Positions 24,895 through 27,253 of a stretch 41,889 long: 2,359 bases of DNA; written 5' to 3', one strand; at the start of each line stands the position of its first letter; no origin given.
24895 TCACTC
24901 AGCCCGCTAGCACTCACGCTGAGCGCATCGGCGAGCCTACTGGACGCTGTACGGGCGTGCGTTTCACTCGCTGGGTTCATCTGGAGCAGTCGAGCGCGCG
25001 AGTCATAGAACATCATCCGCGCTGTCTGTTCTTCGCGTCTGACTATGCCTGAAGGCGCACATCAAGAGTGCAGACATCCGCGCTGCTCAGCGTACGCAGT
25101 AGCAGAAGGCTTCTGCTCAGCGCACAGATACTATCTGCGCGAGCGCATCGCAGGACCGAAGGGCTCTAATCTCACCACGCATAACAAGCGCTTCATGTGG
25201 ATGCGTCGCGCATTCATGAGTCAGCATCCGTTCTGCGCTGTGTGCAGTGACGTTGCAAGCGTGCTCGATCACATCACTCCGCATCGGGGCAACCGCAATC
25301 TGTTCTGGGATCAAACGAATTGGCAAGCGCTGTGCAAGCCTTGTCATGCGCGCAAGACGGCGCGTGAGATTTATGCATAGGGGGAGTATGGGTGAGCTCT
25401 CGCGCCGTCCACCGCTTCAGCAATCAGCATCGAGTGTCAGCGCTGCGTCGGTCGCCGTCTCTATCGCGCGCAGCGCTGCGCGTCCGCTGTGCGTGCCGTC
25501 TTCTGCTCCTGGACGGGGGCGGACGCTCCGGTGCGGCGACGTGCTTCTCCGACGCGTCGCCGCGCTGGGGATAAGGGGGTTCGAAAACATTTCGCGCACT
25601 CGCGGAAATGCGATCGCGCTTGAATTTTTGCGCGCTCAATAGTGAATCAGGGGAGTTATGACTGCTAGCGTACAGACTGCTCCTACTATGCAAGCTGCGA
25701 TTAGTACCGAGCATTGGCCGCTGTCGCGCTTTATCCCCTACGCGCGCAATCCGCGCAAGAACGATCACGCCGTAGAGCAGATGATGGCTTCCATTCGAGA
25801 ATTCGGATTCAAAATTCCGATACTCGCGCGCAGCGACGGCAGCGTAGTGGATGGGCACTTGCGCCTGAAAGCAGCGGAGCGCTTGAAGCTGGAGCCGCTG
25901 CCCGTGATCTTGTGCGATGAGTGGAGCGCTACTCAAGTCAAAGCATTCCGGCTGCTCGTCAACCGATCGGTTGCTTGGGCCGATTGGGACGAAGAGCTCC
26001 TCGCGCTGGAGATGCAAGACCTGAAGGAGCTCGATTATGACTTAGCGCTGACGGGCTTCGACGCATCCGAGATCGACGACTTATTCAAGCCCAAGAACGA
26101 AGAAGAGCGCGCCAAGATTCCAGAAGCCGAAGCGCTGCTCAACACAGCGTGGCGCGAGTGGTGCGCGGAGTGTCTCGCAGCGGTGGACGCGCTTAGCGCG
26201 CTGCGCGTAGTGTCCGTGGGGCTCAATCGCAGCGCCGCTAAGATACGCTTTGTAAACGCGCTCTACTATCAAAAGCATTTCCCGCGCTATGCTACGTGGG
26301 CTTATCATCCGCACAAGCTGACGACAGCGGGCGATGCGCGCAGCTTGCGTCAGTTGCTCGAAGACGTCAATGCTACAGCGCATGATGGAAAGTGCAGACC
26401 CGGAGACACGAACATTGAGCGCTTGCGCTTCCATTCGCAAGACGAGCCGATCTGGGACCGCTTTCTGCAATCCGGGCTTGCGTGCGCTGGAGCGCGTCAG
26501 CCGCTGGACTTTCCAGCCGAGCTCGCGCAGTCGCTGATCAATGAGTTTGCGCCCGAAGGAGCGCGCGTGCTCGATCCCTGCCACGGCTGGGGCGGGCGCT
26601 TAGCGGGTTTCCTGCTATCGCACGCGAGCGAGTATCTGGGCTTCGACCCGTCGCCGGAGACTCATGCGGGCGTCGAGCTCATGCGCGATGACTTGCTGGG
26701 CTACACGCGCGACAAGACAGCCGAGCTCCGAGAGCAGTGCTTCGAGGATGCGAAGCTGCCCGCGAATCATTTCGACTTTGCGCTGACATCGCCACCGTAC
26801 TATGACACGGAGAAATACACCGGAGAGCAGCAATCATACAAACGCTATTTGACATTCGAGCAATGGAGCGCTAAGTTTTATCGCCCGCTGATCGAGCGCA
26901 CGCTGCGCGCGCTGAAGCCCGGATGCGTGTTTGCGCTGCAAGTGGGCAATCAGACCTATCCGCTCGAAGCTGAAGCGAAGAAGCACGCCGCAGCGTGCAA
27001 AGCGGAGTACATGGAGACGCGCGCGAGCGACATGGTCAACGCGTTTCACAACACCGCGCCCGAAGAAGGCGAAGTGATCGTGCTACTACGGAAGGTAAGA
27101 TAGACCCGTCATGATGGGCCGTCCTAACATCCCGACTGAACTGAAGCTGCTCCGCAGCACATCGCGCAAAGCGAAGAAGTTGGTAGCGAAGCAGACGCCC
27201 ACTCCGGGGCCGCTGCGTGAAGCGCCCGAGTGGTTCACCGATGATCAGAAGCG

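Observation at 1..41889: Selective hexamer usage: GAGCTC strongly enriched while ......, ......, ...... and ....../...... appear purged by synonymous codon-pair choice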

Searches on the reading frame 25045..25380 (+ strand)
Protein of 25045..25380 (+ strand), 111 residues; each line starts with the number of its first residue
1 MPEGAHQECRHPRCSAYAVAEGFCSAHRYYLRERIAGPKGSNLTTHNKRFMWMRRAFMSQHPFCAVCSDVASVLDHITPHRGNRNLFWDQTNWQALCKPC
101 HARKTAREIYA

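Call 60: search_protein_families(library=pfam, proteins=[window:25045-25380:+], max_evalue=0.01)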
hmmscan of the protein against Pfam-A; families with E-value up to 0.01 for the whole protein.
window:25045-25380:+ (111 aa): 2 families
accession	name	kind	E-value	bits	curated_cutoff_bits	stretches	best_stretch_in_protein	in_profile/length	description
PF01844.29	HNH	-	1e-05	26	21.4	1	64-107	1-47/47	HNH endonuclease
PF24906.1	Zf_WRKY19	-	0.0011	19.2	27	1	9-27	4-22/24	WRKY19 zinc finger domain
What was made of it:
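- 25045..25380 (+): HNH endonuclease upstream of the packaging genes. PF01844 (call 60)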

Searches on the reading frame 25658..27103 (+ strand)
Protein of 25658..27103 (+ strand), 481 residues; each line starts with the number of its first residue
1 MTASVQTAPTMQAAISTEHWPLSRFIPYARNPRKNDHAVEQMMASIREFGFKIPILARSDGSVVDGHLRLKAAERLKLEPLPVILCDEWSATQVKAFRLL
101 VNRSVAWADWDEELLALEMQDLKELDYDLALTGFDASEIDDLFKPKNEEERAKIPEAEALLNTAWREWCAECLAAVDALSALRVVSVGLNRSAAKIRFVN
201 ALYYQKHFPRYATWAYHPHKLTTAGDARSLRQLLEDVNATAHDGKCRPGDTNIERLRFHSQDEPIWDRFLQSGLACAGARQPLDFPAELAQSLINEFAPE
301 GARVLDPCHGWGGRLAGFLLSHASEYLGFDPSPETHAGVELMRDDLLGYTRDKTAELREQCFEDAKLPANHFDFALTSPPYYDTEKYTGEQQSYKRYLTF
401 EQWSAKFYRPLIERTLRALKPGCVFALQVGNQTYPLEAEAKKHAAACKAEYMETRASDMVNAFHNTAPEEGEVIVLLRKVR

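Call 16: search_protein_families(library=pfam, proteins=[window:25658-27103:+], max_evalue=0.01)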
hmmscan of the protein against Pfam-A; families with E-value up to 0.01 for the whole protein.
window:25658-27103:+ (481 aa): 3 families
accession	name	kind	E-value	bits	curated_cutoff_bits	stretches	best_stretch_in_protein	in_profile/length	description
PF01555.25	N6_N4_Mtase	-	2.9e-07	31.1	26.7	1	373-435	2-59/221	DNA methylase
PF02195.25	ParB_N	-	0.0021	18.5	26.3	1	30-97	16-88/95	ParB N-terminal domain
PF07669.17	Eco57I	-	0.0097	16.5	25.3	0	359-426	62-131/171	Eco57I restriction-modification methylase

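Call 29: search_protein_families(library=phrogs, proteins=[window:25658-27103:+], max_evalue=0.001)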
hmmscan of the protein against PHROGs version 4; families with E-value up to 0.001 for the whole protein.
window:25658-27103:+ (481 aa): 14 families
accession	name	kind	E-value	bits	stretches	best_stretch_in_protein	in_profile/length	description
phrog_498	-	other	3.9e-48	165.4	1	6-154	24-173/633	DNA methyltransferase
phrog_620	-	DNA, RNA and nucleotide metabolism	1.3e-40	140.8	1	10-150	2-142/217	ParB-like partition protein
phrog_8071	-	DNA, RNA and nucleotide metabolism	9.3e-33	115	1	11-152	1-139/389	ParB-like partition protein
phrog_15396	-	DNA, RNA and nucleotide metabolism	1.7e-28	101.1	1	18-147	5-135/258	ParB-like partition nuclease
phrog_930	-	DNA, RNA and nucleotide metabolism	2.4e-22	80.9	1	16-141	6-131/223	ParB-like partition protein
phrog_940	-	DNA, RNA and nucleotide metabolism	4.3e-21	76.6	1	16-153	5-141/388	nuclease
phrog_18056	-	DNA, RNA and nucleotide metabolism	8.1e-17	62.2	1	24-102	10-88/387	ParB-like partition nuclease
phrog_723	-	DNA, RNA and nucleotide metabolism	2e-16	61.5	1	9-152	5-150/223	ParB-like partition protein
phrog_9353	-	unknown function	1.5e-15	58.8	1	27-159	21-154/245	-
phrog_67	-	other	3.2e-09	37.4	1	361-435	131-201/743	DNA methyltransferase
phrog_6218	-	DNA, RNA and nucleotide metabolism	5.8e-09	36.6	1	17-86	5-79/506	ParB-like partition protein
phrog_5475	-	unknown function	5.3e-07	29.8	1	26-92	12-80/458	-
phrog_4715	-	DNA, RNA and nucleotide metabolism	1.6e-06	27.8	1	20-112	150-248/630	ParB-like partition protein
phrog_12517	-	unknown function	1.8e-06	28.4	1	285-430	90-235/316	-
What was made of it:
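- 25658..27103 (+): ParB-like N-terminal domain fused to an N6/N4-type DNA methyltransferase domain (SPPY motif). Specificity unknown. Pfam ParB_N + N6_N4_Mtase (call 16). phrog_498 and ParB-like PHROG families such as phrog_620 (call 29).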
